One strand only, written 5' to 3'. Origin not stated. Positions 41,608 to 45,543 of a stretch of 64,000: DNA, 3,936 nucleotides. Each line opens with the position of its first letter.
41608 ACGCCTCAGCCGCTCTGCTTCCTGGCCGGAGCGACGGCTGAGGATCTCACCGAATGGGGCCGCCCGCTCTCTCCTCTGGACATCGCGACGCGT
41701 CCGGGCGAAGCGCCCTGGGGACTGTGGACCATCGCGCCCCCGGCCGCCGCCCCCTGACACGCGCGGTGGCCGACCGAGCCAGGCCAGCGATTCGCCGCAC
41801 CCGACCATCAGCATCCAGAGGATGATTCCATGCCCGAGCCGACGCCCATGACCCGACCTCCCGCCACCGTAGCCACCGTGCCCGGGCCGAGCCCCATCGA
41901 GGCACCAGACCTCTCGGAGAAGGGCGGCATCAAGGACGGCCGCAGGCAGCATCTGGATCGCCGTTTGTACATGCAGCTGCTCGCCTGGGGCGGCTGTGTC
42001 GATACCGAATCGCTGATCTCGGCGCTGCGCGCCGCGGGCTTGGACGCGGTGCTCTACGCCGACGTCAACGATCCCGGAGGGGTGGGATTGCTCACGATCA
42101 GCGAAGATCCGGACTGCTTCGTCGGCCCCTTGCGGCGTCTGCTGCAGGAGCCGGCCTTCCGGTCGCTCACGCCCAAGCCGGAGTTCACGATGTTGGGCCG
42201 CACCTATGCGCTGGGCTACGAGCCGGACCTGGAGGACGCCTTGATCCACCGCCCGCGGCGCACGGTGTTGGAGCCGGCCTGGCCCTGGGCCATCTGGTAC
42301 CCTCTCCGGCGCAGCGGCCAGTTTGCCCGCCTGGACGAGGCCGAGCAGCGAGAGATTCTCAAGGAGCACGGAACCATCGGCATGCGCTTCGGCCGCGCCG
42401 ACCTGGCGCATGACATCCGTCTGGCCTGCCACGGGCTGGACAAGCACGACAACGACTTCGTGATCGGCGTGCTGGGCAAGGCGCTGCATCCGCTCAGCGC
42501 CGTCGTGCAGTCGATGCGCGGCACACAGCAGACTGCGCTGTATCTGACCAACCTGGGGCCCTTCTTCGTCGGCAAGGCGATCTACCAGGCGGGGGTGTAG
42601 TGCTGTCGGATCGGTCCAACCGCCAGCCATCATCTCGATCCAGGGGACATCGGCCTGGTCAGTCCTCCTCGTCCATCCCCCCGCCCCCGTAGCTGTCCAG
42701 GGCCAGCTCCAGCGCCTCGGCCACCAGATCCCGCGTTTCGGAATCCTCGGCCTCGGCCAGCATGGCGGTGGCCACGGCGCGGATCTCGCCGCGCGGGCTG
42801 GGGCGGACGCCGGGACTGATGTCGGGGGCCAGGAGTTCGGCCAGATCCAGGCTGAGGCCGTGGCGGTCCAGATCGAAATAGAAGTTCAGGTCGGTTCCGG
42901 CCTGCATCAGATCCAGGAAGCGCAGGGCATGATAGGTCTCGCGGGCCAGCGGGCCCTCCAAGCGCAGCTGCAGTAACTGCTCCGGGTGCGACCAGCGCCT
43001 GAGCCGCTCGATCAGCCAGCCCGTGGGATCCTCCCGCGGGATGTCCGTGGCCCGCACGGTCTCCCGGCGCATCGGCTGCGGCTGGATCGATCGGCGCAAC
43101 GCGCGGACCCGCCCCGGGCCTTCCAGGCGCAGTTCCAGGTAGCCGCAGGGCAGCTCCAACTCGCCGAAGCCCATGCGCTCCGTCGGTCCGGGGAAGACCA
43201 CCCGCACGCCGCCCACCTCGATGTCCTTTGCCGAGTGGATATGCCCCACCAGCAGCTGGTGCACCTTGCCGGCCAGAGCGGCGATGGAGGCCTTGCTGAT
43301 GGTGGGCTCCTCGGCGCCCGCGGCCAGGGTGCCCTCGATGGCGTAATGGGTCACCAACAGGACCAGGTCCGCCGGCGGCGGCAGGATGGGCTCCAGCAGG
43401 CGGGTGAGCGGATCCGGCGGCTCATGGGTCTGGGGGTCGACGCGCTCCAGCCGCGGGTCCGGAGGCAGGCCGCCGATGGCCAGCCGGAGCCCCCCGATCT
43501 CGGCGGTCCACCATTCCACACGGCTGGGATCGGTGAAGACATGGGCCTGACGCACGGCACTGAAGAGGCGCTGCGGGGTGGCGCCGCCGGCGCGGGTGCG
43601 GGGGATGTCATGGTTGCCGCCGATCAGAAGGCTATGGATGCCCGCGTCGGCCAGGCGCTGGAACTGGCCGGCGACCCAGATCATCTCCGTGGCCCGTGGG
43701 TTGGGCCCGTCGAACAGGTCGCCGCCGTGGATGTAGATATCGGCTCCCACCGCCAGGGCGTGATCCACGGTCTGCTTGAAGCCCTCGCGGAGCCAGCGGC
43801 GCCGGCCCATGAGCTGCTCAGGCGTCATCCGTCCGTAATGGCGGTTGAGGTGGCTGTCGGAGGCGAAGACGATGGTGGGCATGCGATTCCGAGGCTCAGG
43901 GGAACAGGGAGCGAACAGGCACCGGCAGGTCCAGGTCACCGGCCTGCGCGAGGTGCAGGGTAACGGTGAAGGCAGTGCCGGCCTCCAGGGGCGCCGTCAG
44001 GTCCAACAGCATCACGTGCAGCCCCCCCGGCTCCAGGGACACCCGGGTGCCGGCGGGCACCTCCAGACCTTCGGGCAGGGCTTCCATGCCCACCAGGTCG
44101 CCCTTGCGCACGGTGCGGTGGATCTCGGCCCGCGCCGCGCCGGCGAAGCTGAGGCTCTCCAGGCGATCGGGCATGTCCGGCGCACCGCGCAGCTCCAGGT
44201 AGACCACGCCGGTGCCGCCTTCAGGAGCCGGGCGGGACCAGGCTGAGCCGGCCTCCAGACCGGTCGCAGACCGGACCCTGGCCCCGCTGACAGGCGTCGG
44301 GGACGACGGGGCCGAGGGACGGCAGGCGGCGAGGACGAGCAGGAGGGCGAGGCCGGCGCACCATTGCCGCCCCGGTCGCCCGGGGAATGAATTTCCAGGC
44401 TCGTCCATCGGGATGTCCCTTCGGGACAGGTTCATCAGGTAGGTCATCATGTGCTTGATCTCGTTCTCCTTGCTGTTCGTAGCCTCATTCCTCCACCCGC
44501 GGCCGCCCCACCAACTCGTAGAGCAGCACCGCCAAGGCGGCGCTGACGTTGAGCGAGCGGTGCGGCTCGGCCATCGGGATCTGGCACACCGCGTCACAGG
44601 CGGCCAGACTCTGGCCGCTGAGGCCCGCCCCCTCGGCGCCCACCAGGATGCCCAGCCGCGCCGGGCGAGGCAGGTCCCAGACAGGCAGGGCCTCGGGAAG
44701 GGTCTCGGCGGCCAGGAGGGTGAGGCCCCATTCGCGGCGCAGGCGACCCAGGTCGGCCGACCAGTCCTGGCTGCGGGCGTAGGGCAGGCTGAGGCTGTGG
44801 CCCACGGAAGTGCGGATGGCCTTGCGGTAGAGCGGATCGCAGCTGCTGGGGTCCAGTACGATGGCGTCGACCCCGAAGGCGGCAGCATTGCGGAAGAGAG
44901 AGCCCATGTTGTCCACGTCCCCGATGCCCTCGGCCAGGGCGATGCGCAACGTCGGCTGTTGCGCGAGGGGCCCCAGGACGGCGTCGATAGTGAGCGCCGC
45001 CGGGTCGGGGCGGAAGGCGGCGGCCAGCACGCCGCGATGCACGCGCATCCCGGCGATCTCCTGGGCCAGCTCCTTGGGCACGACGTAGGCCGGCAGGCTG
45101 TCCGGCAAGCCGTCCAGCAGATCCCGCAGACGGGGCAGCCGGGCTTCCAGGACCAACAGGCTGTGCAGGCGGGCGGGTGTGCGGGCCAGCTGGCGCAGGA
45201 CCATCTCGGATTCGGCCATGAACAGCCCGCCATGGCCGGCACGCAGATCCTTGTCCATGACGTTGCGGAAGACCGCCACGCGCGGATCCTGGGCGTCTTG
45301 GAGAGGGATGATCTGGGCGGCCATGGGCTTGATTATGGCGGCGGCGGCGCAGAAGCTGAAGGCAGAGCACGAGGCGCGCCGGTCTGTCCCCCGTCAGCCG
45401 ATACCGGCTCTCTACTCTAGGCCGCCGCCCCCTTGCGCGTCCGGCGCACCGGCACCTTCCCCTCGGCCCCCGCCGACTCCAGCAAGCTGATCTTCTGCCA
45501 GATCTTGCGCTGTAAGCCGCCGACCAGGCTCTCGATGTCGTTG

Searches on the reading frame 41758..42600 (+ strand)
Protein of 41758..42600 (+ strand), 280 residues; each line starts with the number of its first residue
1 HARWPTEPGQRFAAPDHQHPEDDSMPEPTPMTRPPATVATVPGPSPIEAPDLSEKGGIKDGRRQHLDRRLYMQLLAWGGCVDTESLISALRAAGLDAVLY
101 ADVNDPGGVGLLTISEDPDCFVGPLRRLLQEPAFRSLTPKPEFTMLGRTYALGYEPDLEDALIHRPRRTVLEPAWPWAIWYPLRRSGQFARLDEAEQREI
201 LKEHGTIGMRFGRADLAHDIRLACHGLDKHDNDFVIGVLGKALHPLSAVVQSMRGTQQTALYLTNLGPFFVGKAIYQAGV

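Call 57: search_protein_families(library=pfam, proteins=[window:41758-42600:+], max_evalue=0.00001)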
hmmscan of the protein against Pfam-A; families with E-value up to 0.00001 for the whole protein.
window:41758-42600:+ (280 aa): 1 family
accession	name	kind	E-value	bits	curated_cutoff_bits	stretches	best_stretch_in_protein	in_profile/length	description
PF06778.18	Chlor_dismutase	-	7.3e-12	45.8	25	1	164-273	83-187/189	Chlorite dismutase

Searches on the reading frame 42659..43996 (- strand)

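Call 57: search_protein_families(library=pfam, proteins=[window:42659-43996:-], max_evalue=0.00001)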
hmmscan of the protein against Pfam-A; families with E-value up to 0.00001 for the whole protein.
window:42659-43996:- (445 aa): 2 families
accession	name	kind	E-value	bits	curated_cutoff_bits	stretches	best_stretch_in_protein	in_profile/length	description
PF00149.33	Metallophos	-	2.9e-08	34.8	21.5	1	41-255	2-190/191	Calcineurin-like phosphoesterase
PF12850.12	Metallophos_2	-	4.6e-06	27.2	27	0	42-278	3-141/154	Calcineurin-like phosphoesterase superfamily domain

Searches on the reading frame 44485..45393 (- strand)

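Call 57: search_protein_families(library=pfam, proteins=[window:44485-45393:-], max_evalue=0.00001)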
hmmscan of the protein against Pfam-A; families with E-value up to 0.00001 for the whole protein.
window:44485-45393:- (302 aa): 1 family
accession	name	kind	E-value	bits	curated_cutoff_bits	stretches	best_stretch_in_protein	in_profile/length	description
PF00588.24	SpoU_methylase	-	1.1e-27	97.3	29.7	1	154-292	6-142/142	SpoU rRNA Methylase family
